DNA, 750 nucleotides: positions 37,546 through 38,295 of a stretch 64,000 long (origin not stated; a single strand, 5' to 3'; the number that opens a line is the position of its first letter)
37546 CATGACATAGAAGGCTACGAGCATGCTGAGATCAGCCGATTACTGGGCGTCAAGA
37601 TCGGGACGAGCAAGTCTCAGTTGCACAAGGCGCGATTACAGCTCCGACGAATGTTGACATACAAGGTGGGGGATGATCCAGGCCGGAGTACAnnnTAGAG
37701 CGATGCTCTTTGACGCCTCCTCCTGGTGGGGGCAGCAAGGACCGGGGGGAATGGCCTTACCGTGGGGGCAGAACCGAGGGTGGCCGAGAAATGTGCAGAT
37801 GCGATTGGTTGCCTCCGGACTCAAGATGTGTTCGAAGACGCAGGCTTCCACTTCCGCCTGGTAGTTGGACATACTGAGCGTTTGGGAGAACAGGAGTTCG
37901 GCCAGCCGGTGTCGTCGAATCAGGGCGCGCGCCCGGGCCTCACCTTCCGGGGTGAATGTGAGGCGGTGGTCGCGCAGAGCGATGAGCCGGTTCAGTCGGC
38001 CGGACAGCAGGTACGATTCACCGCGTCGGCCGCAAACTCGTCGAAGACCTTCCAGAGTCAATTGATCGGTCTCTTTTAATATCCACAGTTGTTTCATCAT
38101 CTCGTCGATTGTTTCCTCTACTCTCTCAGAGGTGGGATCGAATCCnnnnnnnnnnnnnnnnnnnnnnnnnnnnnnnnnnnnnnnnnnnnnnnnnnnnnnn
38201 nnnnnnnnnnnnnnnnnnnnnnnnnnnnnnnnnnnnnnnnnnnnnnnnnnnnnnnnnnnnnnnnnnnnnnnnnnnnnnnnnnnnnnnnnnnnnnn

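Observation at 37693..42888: Ftr1-type iron uptake operon whose ABC ATPase is fused to a complete DtxR-like metal-sensor domain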

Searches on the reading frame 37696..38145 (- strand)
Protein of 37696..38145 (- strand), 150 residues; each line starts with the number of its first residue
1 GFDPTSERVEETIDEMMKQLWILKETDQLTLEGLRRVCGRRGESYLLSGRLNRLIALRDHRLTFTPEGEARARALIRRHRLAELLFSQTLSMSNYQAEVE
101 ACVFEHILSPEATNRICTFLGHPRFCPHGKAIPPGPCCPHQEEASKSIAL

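Call 6: search_solved_structures(query=window:37696-38139:-, max_evalue=0.01, show_alignments=4)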
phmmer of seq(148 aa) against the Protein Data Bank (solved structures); distinct sequences matched with E-value up to 0.01: 26.
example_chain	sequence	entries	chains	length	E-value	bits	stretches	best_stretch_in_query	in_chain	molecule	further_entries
7b24_A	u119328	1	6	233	4.5e-12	49.4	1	48-131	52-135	DtxR family iron (Metal) dependent repressor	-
7b1v_A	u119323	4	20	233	6.6e-12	48.9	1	51-131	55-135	DtxR family iron (Metal) dependent repressor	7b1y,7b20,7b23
7b25_A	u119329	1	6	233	6.8e-12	48.9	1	52-131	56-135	DtxR family iron (Metal) dependent repressor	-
1b1b_A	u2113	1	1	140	1.5e-10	44.5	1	53-131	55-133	PROTEIN (IRON DEPENDENT REGULATOR)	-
2isy_A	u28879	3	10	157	2e-10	44.1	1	53-131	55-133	Iron-dependent repressor ideR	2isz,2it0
1fx7_A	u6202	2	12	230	4.7e-10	42.9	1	54-131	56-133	IRON-DEPENDENT REPRESSOR IDER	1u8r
5cvi_A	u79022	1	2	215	1.7e-09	41.1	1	54-132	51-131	SloR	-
1bi0_A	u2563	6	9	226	2.8e-09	40.4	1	52-131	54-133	DIPHTHERIA TOXIN REPRESSOR | DIPHTHERIA TOX REPRESSOR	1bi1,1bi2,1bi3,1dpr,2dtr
1c0w_A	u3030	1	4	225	2.8e-09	40.4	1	52-131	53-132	DIPHTHERIA TOXIN REPRESSOR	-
3glx_A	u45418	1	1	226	2.9e-09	40.3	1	52-131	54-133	Diphtheria toxin repressor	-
1fwz_A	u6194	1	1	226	3e-09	40.3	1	52-131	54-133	DIPHTHERIA TOXIN REPRESSOR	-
8pvt_A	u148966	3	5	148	8.4e-09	38.8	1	12-132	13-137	Iron dependent repressor, putative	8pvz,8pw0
1g3y_A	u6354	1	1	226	2e-08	37.6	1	52-131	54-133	DIPHTHERIA TOXIN REPRESSOR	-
6o5c_A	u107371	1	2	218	5.5e-08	36.2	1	65-131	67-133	Putative metal-dependent transcriptional regulator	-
1g3s_A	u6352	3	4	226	7.3e-08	35.8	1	52-131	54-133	DIPHTHERIA TOXIN REPRESSOR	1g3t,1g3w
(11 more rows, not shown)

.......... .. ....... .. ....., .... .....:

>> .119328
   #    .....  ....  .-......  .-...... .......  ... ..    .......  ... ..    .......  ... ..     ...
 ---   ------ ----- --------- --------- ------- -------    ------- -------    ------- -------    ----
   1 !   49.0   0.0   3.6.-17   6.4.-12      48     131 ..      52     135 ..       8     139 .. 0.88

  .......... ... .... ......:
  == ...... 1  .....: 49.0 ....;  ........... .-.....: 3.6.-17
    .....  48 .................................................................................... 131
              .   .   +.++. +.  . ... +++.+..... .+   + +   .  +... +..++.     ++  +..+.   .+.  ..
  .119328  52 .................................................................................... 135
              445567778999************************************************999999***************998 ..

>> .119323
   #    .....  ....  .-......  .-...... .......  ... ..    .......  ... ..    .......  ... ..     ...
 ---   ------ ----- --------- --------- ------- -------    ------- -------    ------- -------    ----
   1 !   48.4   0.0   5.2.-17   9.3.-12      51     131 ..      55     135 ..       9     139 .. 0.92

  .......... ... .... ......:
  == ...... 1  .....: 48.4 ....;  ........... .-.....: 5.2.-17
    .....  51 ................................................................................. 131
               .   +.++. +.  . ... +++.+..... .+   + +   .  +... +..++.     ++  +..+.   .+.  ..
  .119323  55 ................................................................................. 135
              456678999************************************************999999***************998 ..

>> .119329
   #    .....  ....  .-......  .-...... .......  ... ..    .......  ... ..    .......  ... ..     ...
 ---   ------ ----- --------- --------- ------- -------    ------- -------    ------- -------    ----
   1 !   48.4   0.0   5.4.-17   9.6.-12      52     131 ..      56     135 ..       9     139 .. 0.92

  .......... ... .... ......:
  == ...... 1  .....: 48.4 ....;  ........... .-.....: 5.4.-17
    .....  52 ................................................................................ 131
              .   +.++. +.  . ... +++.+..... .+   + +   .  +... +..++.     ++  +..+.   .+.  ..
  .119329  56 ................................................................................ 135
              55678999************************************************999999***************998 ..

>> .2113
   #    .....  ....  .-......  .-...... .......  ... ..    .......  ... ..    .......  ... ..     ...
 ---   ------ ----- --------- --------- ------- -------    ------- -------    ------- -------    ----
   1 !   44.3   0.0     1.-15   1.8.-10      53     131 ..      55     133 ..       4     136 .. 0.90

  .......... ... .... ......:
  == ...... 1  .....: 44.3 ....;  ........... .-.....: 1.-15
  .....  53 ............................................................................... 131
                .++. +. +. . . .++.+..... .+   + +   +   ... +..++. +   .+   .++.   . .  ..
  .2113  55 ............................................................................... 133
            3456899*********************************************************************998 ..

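Call 23: find_related_loci(query=A1, collection=genome_contigs, flank=7000)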
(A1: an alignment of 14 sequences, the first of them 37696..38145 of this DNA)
Query A1 (150 aa) in genome_contigs; peptide patterns used: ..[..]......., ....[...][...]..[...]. (x = any residue, [..] = any of these).
600 stretches matched a pattern (row limit reached: there are more); 593 encode a relative of the query (tblastn E <= 1e-3); the best 80 are kept; 80 distinct loci.
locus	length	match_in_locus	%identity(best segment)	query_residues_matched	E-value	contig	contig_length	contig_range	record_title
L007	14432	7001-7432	83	1-144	9e-80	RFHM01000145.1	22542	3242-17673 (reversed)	MAG: Acidobacteria bacterium isolate J050 k99_310960, whole genome shotgun sequence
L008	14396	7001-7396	47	14-144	3e-37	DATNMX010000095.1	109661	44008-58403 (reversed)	MAG TPA_asm: Candidatus Dormiibacterota bacterium isolate SMAG_U11490 k141_344748, whole genome shotgun sequence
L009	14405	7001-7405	47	6-139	1e-36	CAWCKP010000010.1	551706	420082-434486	MAG: uncultured Acidobacteriota bacterium isolate MFD01248.bin.1.41 genome assembly, contig: contig_23022, whole genome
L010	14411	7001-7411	51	6-140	6e-36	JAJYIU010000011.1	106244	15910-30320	MAG: Acidobacteria bacterium isolate DBS2-1.bin132 NODE_313_length_106244_cov_3.590396, whole genome shotgun sequence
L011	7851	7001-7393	46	10-139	2e-35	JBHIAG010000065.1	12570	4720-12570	MAG: Terriglobia bacterium isolate K_3_bin.15 NODE_1777_length_12570_cov_8.754295, whole genome shotgun sequence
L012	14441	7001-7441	45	4-138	1e-35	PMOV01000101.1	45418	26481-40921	MAG: Acidobacteria bacterium isolate palsa_91 73.20110600_P3S.23_contig_9634, whole genome shotgun sequence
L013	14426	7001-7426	45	10-147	5e-35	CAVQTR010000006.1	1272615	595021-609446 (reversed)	MAG: Bryobacterales bacterium isolate MFD09671.bin.1.44 genome assembly, contig: contig_58970, whole genome shotgun sequ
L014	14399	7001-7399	43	14-145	8e-35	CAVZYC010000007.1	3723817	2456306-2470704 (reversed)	MAG: Candidatus Acidoferrales bacterium isolate MFD01828.bin.1.81 genome assembly, contig: contig_8674, whole genome sho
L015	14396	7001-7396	43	13-143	8e-35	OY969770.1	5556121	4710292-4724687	MAG: Candidatus Acidoferrales bacterium isolate MFD09222.bin.1.52 genome assembly, chromosome: 1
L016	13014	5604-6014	50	10-144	1e-34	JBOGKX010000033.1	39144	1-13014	MAG: Terriglobales bacterium isolate TC-S_maxbin2.bin.334_sub k127_4082247, whole genome shotgun sequence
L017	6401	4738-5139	46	7-138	4e-34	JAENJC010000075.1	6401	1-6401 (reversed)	MAG: Deltaproteobacteria bacterium isolate CoA_3_bin.27 scaffold_5657, whole genome shotgun sequence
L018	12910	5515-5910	49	6-138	5e-34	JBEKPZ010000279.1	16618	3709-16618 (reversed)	MAG: Bryobacteraceae bacterium isolate SPRUCE 476 SPRUCE_476_279, whole genome shotgun sequence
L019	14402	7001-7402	45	14-145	3e-34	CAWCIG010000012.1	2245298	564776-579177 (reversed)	MAG: Candidatus Acidoferrales bacterium isolate MFD00731.bin.1.166 genome assembly, contig: contig_7858, whole genome sh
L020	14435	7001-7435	41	4-138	3e-34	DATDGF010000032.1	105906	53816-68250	MAG TPA_asm: Candidatus Acidoferrum sp. isolate SMAG_U245 k141_5614, whole genome shotgun sequence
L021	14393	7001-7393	47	10-139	3e-34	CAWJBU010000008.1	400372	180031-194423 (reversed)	MAG: uncultured Acidobacteriota bacterium isolate MFD09286.bin.1.138 genome assembly, contig: contig_35870, whole genome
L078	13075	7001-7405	42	4-138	2e-31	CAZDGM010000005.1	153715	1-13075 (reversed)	MAG TPA_asm: uncultured Thermodesulfobacteriota bacterium isolate binchicken_co30_4 genome assembly, contig: NODE_121_le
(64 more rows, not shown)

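Call 25: predict_structure(alignment_id=A1)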
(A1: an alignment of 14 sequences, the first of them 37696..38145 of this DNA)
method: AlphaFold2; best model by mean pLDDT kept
length: 150 residues; sequences in the alignment: 14
mean_pLDDT: 90.4   pTM: 0.83
mean pLDDT of the five models: 90.4, 89.6, 88.9, 88.4, 86.6
residues with pLDDT >= 90: 114; 70-90: 22; 50-70: 13; < 50: 1
segments of 3 or more residues with pLDDT < 50: none
pLDDT, mean of each block of 10 residues (from residue 1): 76 94 96 92 88 92 96 97 97 96 92 97 96 91 54
secondary structure, 60 per line:
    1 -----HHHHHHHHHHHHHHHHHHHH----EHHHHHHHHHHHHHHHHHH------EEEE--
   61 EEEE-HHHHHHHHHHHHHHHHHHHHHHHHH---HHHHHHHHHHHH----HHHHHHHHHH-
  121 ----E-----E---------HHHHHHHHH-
elements in order: H6-25 H31-48 E55-58 E61-64 H66-90 H94-105 H110-119 H141-149

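Call 30: search_protein_families(library=pfam, proteins=[L078:2508-3548:+, L078:3575-4039:+, L078:4322-4783:+, L078:4829-6802:+, L078:6992-7660:+, L078:7677-8612:+, L078:8634-9575:+, L078:9599-9991:+, L078:10021-10392:+], max_evalue=0.001)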
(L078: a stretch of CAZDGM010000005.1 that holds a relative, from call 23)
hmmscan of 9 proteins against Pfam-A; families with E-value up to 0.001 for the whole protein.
L078:2508-3548:+ (346 aa): 3 families
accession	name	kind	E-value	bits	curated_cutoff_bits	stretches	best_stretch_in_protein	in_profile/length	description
PF01000.31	RNA_pol_A_bac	-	1.2e-34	119.5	33.9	1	61-176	1-119/119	RNA polymerase Rpb3/RpoA insert domain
PF03118.21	RNA_pol_A_CTD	-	1.1e-26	92.7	23.8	1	249-312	4-67/67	Bacterial RNA polymerase, alpha chain C terminal domain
PF01193.29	RNA_pol_L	-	1.4e-26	92.5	24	1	31-226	1-74/74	RNA polymerase Rpb3/Rpb11 dimerisation domain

L078:3575-4039:+ (154 aa): 1 family
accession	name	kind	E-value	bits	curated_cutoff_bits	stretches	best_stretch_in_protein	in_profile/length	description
PF01196.24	Ribosomal_L17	-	5e-40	136.8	27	1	20-115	1-96/97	Ribosomal protein L17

L078:4322-4783:+ (153 aa): 2 families
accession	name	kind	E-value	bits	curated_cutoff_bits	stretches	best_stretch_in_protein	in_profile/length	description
PF01475.25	FUR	-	4.3e-38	130.6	23.1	1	24-144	1-121/121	Ferric uptake regulator family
PF05732.17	RepL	-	0.00054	19.9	20.3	0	29-102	53-126/164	Firmicute plasmid replication protein (RepL)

L078:4829-6802:+ (657 aa): 5 families
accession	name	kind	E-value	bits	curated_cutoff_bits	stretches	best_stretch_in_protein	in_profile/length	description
PF02421.24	FeoB_N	-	3.1e-50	170.2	27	1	16-169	2-155/156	Ferrous iron transport protein B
PF07670.19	Gate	-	3.5e-28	98.5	29.6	2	367-461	3-103/104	Nucleoside recognition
PF01926.29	MMR_HSR1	-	1.3e-19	70.8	21.9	1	17-127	2-112/113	50S ribosome-binding GTPase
PF17910.6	FeoB_Cyto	-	5e-14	52.9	23.4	1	182-269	1-89/90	FeoB cytosolic helical domain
PF07664.17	FeoB_C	-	6e-10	39.1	26.6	1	469-518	3-54/54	Ferrous iron transport protein B C terminus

L078:6992-7660:+ (222 aa): 2 families
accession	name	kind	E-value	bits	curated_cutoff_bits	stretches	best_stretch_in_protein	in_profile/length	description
PF02742.21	Fe_dep_repr_C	-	1.4e-24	86.3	27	1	65-134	1-70/70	Iron dependent repressor, metal binding and dimerisation domain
PF04023.20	FeoA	-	1.8e-12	47.6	23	1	150-219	1-73/74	FeoA domain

L078:7677-8612:+ (311 aa): 1 family
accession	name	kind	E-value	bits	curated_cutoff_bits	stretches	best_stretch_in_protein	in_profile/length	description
PF02424.20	ApbE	-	7.9e-37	127.7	25.6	1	36-277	1-265/266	ApbE family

L078:8634-9575:+ (313 aa): 0 families

L078:9599-9991:+ (130 aa): 1 family
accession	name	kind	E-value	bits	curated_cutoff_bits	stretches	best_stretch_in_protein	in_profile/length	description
PF11924.14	IAT_beta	-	0.00026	21.1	22.3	1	12-104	149-235/279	Inverse autotransporter, beta-domain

L078:10021-10392:+ (123 aa): 0 families

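Call 58: search_protein_representatives(alignment_id=A1)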
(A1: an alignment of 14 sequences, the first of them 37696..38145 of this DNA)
Query: 14 sequences, 144 profile positions. Proteins with E-value up to 0.001 (for the whole library): 7855; up to 1e-10: 2653; up to 1e-30: 194. The best 150 are listed.
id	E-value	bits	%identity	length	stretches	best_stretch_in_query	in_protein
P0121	2.2e-52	193.3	-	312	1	2-142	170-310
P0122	1.0e-48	181.4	-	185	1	6-143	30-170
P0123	7.4e-48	178.6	-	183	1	3-141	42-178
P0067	3.1e-47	176.6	-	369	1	3-140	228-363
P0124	9.2e-47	175.0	-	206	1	6-142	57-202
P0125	2.9e-46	173.4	-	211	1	2-142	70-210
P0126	3.3e-46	173.3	-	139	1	10-141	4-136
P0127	3.5e-46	173.2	-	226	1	3-142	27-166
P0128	6.5e-46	172.3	-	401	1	5-140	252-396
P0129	2.0e-45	170.7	-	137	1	7-141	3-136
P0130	1.2e-44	168.2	-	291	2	60-142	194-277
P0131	4.1e-44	166.5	-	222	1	10-142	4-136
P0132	4.3e-44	166.4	-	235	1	6-141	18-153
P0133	6.8e-44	165.7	-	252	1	6-140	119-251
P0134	1.9e-43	164.3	-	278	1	9-141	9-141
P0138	3.9e-42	160.0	-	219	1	13-141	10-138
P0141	1.8e-41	157.9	-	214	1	10-140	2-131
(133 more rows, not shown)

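Call 61: search_protein_families(library=pfam, proteins=[L010:1748-2914:+, L010:2920-3999:+, L010:3837-4679:+, L010:4693-6228:+, L010:7493-8077:+, L010:8774-10024:-, L010:517-1767:-], max_evalue=0.001)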
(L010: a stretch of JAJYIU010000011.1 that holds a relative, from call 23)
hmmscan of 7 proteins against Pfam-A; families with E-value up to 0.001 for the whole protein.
L010:1748-2914:+ (388 aa): 4 families
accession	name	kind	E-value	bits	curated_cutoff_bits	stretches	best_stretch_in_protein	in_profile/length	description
PF01872.23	RibD_C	-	2.3e-44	152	24.1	1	149-360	1-191/197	RibD C-terminal domain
PF00383.29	dCMP_cyt_deam_1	-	3.7e-19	69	25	1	3-102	4-102/102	Cytidine and deoxycytidylate deaminase zinc-binding region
PF14437.12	MafB19-deam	-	7.1e-15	55.6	27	1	1-106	1-105/142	MafB19-like deaminase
PF18785.7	Inv-AAD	-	0.00034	20.9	26.5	0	67-126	53-116/129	Invertebrate-AID/APOBEC-deaminase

L010:2920-3999:+ (359 aa): 1 family
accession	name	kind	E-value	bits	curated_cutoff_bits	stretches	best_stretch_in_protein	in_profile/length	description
PF25174.1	Beta-prop_THOC3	-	8.9e-05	22.1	305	1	60-162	53-154/272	THOC3 beta-propeller domain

L010:3837-4679:+ (280 aa): 1 family
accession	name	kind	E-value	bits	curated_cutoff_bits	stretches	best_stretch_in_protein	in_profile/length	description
PF00677.23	Lum_binding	-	1.4e-35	121.6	27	2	156-247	1-86/86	Lumazine binding domain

L010:4693-6228:+ (511 aa): 1 family
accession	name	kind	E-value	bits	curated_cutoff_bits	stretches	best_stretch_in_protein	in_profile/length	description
PF01229.23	Glyco_hydro_39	-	6.3e-05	22.4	26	1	217-296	153-228/472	Glycosyl hydrolases family 39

L010:7493-8077:+ (194 aa): 1 family
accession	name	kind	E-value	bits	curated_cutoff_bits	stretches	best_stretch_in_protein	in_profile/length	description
PF01058.29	Oxidored_q6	-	6.6e-31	107.1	27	1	55-163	1-127/128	NADH ubiquinone oxidoreductase, 20 Kd subunit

L010:8774-10024:- (416 aa): 0 families

L010:517-1767:- (416 aa): 0 families

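Call 67: search_protein_families(library=ncbifam, proteins=[L078:6992-7660:+, P0131, P0126, window:37696-38145:-], max_evalue=0.01)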
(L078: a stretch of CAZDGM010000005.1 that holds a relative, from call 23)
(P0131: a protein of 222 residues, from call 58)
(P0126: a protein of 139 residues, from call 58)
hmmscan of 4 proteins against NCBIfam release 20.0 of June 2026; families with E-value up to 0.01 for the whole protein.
L078:6992-7660:+ (222 aa): 3 families
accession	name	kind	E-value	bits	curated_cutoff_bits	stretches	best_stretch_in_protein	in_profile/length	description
NF053665.1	TransRegDtxRActin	equivalog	1.8e-20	73.4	290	1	45-216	44-224/233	iron-dependent transcriptional repressor DtxR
NF047407.1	TransRegMntRTherm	equivalog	2.9e-19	69.6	350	1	47-213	54-218/227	manganese-dependent transcriptional regulator MntR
NF008273.0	PRK11050.1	equivalog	0.00014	21.6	153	1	45-120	74-149/156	manganese-binding transcriptional regulator MntR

P0131 (222 aa): 4 families
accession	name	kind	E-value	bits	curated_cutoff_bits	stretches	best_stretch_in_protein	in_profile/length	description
NF053665.1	TransRegDtxRActin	equivalog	6.2e-22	78.2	290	1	39-190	43-203/233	iron-dependent transcriptional repressor DtxR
NF047407.1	TransRegMntRTherm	equivalog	7.4e-18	65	350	1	7-188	10-197/227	manganese-dependent transcriptional regulator MntR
NF003025.0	PRK03902.1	equivalog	0.0002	21.4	138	1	5-114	4-116/142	transcriptional regulator MntR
NF008273.0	PRK11050.1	equivalog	0.0014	18.3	153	1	16-110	47-144/156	manganese-binding transcriptional regulator MntR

P0126 (139 aa): 3 families
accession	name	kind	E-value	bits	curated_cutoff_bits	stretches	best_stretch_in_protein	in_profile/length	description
NF053665.1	TransRegDtxRActin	equivalog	6.8e-23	81.3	290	1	7-130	8-134/233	iron-dependent transcriptional repressor DtxR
NF047407.1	TransRegMntRTherm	equivalog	9.8e-17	61.4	350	1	32-130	45-142/227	manganese-dependent transcriptional regulator MntR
NF008273.0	PRK11050.1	equivalog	9.9e-05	22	153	1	17-110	49-143/156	manganese-binding transcriptional regulator MntR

window:37696-38145:- (150 aa): 3 families
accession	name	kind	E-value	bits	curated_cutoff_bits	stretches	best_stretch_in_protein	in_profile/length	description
NF053665.1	TransRegDtxRActin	equivalog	2.7e-17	63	290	1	58-134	58-134/233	iron-dependent transcriptional repressor DtxR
NF047407.1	TransRegMntRTherm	equivalog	6e-11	42.4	350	1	64-134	72-142/227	manganese-dependent transcriptional regulator MntR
NF008273.0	PRK11050.1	equivalog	0.0052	16.5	153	1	61-120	90-149/156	manganese-binding transcriptional regulator MntR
